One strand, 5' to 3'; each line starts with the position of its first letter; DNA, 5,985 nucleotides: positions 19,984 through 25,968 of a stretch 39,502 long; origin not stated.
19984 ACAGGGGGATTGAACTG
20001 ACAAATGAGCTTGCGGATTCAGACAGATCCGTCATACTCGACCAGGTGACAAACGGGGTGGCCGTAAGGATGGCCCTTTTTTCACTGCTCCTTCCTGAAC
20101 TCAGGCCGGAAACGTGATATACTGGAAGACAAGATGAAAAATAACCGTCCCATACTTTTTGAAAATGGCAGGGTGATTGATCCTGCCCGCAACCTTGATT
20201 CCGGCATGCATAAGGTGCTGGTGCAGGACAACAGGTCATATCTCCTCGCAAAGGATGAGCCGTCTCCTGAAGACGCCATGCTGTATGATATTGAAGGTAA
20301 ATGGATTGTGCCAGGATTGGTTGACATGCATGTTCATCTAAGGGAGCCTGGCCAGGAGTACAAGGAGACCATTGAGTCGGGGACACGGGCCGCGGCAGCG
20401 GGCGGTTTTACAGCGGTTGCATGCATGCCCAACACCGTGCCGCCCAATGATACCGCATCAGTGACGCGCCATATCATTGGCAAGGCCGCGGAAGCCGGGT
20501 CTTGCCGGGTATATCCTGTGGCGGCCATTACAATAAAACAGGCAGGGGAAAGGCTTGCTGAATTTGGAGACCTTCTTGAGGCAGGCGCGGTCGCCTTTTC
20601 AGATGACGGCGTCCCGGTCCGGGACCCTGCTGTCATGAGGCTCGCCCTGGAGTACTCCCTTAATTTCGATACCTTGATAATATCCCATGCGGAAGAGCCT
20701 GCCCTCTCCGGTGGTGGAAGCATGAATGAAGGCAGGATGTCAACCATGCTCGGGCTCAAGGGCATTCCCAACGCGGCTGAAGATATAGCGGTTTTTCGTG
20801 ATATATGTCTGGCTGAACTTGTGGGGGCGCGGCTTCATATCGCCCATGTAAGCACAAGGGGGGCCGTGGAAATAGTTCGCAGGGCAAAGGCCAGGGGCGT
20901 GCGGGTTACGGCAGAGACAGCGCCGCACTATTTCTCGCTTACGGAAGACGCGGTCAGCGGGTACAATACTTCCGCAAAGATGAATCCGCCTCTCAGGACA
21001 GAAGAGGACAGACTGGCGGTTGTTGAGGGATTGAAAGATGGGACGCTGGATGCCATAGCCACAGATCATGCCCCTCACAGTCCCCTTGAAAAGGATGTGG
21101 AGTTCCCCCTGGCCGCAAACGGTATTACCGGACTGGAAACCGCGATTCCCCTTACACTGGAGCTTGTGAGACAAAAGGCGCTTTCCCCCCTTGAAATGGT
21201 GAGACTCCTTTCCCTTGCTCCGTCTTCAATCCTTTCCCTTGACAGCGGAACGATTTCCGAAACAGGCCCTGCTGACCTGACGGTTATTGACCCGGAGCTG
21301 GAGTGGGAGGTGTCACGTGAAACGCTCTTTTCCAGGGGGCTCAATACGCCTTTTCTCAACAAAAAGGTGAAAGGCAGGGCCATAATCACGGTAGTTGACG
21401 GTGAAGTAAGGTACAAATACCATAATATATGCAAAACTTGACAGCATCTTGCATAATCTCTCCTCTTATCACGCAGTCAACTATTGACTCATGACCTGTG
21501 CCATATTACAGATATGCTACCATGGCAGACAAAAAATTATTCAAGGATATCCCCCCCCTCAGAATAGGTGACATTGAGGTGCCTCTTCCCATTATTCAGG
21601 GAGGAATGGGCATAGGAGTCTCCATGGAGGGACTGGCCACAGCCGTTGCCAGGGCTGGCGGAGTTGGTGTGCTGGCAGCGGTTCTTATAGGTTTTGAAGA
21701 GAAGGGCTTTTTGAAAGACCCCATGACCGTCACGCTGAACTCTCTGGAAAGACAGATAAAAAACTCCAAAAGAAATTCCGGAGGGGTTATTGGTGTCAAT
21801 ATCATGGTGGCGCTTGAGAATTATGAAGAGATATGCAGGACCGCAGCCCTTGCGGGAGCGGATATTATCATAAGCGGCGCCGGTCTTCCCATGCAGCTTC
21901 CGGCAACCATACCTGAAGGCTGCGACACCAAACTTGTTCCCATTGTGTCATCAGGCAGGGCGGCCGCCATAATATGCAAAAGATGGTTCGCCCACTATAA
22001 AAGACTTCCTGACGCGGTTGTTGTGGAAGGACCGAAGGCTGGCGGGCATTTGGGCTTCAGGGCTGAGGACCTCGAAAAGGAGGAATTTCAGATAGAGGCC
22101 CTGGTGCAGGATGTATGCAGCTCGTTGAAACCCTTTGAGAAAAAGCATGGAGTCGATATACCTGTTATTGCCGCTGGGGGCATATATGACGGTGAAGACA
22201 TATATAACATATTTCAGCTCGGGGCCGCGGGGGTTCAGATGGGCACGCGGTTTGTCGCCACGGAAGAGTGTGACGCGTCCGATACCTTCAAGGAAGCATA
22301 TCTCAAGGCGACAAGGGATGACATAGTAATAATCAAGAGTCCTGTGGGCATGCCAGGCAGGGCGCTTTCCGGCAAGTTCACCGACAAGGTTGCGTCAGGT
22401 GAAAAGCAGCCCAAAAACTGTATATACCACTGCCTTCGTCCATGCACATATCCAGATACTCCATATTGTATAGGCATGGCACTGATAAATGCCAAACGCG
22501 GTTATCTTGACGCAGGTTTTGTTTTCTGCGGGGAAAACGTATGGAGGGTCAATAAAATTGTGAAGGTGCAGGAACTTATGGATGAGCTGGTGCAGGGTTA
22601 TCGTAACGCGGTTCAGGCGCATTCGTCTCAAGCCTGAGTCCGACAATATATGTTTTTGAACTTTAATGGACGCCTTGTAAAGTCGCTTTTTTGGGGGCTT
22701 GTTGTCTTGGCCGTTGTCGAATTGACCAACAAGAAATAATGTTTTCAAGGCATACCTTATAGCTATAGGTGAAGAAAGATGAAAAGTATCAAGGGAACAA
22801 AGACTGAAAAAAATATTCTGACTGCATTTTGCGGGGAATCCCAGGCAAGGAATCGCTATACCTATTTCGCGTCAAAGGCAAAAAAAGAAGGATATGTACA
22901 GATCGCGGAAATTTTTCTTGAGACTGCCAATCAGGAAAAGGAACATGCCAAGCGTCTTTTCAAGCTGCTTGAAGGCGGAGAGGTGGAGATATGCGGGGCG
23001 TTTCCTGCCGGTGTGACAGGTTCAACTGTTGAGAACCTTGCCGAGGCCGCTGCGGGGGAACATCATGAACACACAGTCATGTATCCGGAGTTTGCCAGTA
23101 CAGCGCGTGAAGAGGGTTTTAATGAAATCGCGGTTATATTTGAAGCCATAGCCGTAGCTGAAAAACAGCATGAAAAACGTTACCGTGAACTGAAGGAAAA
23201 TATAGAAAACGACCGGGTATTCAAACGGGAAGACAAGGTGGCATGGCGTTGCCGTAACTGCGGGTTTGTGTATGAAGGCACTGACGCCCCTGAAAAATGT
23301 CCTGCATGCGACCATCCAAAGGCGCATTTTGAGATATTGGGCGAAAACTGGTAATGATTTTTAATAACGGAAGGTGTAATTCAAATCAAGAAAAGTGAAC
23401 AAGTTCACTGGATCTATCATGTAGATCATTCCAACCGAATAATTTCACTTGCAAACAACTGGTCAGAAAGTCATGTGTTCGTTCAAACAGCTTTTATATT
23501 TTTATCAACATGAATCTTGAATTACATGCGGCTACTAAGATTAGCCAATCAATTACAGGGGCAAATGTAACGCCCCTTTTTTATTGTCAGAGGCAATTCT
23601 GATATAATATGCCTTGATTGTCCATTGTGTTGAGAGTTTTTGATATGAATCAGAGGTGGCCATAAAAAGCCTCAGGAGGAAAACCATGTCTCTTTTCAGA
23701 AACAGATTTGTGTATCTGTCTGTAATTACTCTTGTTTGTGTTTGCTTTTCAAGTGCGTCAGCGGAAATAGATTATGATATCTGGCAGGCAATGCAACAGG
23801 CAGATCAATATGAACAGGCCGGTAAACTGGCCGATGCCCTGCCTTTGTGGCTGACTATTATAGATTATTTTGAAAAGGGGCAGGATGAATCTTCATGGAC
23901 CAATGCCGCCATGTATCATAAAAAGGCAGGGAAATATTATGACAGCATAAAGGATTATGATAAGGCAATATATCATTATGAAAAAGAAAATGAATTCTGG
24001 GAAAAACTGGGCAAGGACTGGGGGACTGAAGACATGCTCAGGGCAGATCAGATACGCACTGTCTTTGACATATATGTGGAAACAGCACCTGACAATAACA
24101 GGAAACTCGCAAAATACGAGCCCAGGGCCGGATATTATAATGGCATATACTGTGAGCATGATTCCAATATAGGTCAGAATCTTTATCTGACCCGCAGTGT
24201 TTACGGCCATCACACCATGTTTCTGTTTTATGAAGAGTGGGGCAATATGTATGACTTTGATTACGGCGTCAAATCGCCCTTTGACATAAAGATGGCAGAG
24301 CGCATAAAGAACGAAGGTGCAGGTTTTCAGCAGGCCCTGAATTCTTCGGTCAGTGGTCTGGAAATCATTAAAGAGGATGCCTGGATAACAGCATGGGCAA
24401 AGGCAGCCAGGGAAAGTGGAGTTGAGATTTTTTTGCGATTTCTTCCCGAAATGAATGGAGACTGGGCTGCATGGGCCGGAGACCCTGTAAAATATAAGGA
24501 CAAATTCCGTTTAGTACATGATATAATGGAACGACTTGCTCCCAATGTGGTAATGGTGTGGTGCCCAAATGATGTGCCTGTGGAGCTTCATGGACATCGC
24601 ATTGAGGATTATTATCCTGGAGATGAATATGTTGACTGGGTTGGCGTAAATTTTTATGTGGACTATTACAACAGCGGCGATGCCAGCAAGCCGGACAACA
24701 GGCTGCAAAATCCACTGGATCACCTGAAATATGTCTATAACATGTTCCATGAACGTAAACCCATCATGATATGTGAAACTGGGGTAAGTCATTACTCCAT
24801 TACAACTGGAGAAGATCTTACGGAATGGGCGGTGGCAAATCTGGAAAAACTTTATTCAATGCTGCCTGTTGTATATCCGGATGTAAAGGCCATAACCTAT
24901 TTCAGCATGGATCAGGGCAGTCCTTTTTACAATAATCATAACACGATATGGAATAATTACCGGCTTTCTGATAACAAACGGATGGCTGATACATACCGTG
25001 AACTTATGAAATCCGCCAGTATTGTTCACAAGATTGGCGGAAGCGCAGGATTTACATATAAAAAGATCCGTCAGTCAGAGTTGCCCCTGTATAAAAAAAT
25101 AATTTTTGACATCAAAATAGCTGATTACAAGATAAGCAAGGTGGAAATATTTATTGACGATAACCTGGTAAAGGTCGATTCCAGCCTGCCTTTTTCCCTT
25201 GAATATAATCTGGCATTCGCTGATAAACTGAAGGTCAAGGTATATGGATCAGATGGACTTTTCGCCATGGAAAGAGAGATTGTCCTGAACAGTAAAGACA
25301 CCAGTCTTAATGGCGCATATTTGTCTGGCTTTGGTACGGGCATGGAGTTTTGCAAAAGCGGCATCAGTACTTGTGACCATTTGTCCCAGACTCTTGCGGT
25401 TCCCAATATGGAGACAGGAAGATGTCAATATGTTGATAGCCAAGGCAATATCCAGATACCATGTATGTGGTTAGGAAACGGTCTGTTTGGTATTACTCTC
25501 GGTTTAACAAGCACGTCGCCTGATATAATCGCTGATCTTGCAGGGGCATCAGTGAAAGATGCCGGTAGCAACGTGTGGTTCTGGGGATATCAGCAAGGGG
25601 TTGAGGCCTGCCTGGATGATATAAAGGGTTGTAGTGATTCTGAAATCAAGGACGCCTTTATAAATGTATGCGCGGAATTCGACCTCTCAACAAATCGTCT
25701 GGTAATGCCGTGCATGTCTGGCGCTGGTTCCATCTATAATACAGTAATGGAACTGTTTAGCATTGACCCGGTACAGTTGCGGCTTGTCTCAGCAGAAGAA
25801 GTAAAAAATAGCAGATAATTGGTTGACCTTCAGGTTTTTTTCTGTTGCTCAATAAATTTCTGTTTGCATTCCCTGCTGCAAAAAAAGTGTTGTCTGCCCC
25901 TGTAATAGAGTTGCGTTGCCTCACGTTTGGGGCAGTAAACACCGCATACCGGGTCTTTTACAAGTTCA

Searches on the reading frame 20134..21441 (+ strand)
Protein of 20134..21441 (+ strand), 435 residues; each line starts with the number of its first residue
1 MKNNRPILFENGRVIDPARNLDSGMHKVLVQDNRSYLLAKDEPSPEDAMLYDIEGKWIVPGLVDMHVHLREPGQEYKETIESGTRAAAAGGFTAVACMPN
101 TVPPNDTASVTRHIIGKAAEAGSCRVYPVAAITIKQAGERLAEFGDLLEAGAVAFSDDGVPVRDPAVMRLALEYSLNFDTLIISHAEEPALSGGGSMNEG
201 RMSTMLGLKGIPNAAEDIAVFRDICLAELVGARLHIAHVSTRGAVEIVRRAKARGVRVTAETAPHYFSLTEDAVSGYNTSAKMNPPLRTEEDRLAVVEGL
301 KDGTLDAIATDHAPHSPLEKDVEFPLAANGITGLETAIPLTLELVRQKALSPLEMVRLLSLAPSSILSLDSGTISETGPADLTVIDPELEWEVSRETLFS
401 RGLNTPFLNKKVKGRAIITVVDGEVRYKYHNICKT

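Call 66: search_protein_families(library=pfam, proteins=[window:20134-21441:+], max_evalue=0.00001)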
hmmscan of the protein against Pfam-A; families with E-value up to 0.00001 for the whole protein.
window:20134-21441:+ (435 aa): 3 families
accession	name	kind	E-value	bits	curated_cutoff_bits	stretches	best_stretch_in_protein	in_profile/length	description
PF01979.26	Amidohydro_1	-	7.5e-23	81.8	25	1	57-425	1-344/345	Amidohydrolase family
PF12890.13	DHOase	-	7.9e-13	49.2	21.2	1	56-242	2-140/142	Dihydro-orotase-like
PF07969.17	Amidohydro_3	-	1.3e-09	38.6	29.7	0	51-92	3-44/472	Amidohydrolase family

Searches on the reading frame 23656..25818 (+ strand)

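Call 66: search_protein_families(library=pfam, proteins=[window:23656-25818:+], max_evalue=0.00001)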
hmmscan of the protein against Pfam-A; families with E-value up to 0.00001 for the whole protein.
window:23656-25818:+ (720 aa): 1 family
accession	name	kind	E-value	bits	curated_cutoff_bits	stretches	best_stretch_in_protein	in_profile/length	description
PF02156.21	Glyco_hydro_26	-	6e-13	49.3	20.2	1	226-342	119-239/311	Glycosyl hydrolase family 26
